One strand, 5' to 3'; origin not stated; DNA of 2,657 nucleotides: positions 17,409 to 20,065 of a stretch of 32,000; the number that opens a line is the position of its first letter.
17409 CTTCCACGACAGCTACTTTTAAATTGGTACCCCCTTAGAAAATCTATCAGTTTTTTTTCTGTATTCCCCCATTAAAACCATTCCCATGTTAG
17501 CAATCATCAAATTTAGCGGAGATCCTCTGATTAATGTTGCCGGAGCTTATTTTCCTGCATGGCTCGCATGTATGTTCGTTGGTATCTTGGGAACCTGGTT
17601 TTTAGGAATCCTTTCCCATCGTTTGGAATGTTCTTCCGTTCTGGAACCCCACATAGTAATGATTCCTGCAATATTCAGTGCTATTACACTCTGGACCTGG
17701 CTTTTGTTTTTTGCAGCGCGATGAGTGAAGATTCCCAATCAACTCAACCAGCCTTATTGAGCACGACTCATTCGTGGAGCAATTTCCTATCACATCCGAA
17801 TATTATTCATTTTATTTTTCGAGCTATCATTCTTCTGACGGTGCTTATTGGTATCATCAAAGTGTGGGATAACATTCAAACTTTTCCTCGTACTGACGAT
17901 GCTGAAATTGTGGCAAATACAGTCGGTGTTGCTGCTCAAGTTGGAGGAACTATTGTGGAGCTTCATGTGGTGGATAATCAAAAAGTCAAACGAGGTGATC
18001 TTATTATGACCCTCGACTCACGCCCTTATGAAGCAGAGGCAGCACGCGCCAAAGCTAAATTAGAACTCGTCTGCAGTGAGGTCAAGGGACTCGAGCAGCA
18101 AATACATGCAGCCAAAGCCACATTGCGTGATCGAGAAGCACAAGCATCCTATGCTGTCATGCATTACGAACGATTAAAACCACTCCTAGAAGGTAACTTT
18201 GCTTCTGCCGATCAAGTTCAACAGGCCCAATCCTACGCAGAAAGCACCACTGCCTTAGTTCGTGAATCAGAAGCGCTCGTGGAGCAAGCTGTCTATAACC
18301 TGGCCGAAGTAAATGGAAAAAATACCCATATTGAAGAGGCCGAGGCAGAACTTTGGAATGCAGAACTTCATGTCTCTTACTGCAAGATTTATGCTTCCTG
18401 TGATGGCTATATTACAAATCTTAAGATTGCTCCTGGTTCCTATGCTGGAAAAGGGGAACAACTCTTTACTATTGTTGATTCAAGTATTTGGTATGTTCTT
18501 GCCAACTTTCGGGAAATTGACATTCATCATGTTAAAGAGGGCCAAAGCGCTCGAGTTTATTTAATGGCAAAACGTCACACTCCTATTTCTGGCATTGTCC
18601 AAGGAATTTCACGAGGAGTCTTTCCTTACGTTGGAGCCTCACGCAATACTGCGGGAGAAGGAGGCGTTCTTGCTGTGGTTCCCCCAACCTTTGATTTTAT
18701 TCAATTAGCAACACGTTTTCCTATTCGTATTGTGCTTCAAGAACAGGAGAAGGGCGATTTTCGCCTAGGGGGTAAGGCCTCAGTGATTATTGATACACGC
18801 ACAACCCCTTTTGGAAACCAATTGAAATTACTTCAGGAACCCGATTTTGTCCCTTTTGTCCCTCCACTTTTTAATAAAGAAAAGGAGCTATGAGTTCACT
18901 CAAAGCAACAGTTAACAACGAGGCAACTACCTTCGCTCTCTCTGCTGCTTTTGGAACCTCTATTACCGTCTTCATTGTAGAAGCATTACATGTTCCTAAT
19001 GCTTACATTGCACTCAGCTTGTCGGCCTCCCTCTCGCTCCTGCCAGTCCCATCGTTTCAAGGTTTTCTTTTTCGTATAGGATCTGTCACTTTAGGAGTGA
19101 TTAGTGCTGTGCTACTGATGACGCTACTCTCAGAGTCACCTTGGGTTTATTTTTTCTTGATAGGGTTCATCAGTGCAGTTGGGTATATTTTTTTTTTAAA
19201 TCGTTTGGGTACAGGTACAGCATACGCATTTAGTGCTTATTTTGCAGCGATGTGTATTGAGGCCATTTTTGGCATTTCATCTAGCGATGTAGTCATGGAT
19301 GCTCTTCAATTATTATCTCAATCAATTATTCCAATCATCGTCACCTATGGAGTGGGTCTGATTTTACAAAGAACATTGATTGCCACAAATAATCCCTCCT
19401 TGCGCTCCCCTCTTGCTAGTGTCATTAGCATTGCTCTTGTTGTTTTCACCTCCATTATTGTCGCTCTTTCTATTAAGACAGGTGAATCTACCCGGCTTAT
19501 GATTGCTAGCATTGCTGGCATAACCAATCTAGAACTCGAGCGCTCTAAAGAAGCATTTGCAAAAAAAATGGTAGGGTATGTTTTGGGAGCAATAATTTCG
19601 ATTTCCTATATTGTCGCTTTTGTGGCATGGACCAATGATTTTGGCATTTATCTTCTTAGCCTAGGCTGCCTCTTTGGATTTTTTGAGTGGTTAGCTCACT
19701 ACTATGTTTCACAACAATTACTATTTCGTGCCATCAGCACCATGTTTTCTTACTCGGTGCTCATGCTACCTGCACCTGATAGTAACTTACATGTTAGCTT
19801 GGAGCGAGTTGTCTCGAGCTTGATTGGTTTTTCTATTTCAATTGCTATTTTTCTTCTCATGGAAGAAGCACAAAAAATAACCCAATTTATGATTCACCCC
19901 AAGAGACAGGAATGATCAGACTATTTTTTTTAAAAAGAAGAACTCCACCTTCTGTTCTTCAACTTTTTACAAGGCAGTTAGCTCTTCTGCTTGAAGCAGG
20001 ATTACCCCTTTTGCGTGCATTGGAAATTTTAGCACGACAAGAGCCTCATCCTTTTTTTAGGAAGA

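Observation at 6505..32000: Dense, unrecognised family of GC-rich miniature repeats with terminal inverted repeats (at least 9 copies plus fragments in 32 kb)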

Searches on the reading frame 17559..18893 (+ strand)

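Call 12: search_protein_families(library=ncbifam, proteins=[window:17559-18893:+])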
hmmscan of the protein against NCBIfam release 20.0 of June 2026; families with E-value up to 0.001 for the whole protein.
window:17559-18893:+ (444 aa): 16 families
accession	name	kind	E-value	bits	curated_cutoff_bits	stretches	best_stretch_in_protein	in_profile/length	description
NF007785.0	PRK10476.1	equivalog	1.3e-71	241.3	376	1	84-413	12-342/347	multidrug transporter subunit MdtN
TIGR00998.1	8a0101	subfamily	1.3e-49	168.9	390.8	1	87-409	6-332/334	EmrA/EmrK family multidrug efflux transporter periplasmic adaptor subunit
NF007850.1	PRK10559.1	equivalog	7.2e-31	107.4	400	2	253-416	126-283/303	p-hydroxybenzoic acid efflux pump subunit AaeA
TIGR01730.1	RND_mfp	subfamily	1.4e-27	96.5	94.9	3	249-351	109-211/322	efflux RND transporter periplasmic adaptor subunit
NF011715.0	PRK15136.1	equivalog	3.6e-26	91.7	563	1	90-415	29-349/390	multidrug efflux MFS transporter periplasmic adaptor subunit EmrA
NF002939.0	PRK03598.1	equivalog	8.9e-22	77.7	393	1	89-350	12-280/332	secretion protein HlyD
TIGR01843.1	type_I_hlyD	subfamily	2.2e-13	50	208.65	1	158-351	156-352/422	HlyD family type I secretion periplasmic adaptor subunit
TIGR02971.1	heterocyst_DevB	subfamily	5.8e-12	45.7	129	1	130-352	25-280/327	ABC exporter membrane fusion protein, DevB family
NF045904.1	RND-peri-MexE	equivalog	1.8e-11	43.6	714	1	119-248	61-169/390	multidrug efflux RND transporter periplasmic adaptor subunit MexE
TIGR00999.1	8a0102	subfamily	5.7e-11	42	319.3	1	178-352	18-169/271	CzcB/NccB family metal efflux transporter periplasmic adaptor subunit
NF008589.1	PRK11556.1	equivalog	6e-11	41.9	391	1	118-168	81-131/392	MdtA/MuxA family multidrug efflux RND transporter periplasmic adaptor subunit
NF008606.0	PRK11578.1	equivalog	1.2e-10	41.1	342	1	121-348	61-260/371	macrolide transporter subunit MacA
NF007362.0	PRK09859.1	equivalog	2.2e-08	33.6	738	0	123-169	63-109/385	multidrug transporter subunit MdtE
NF000272.2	OqxA_adapt_sub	exception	4e-08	32.6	835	1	96-169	48-115/391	multidrug efflux RND transporter periplasmic adaptor subunit OqxA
NF033138.2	RND-peri-MexC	equivalog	1.5e-06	27.6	625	0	211-301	107-198/375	MexC family multidrug efflux RND transporter periplasmic adaptor subunit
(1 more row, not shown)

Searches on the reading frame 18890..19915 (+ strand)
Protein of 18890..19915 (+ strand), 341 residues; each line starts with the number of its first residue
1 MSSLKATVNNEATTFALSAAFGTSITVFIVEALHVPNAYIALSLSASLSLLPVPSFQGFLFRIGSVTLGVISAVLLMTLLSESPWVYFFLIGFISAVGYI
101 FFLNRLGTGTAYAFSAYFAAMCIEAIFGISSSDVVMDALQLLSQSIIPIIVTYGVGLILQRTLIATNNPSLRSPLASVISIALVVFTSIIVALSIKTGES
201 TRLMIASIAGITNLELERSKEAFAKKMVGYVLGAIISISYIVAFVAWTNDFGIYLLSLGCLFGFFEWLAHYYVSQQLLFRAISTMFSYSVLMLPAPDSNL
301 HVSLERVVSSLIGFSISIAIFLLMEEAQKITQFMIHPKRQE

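Call 11: find_encoding_contigs(protein=window:18890-19915:+, flank=10000, max_places=6)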
Protein window:18890-19915:+ (341 aa): 1 contig read that carries it; 1 place shown.
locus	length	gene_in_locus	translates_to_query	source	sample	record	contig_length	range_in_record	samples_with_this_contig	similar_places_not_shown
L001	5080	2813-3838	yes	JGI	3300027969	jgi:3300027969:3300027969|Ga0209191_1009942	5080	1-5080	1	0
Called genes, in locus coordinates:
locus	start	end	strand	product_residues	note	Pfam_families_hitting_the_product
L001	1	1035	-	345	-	?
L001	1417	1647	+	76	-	PF17090:Ytca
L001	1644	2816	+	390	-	PF25917:BSH_RND, PF25973:BSH_CzcB (weak), PF25963:Beta-barrel_AAEA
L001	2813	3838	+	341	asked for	-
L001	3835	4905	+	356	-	PF00482:T2SSF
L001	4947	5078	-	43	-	?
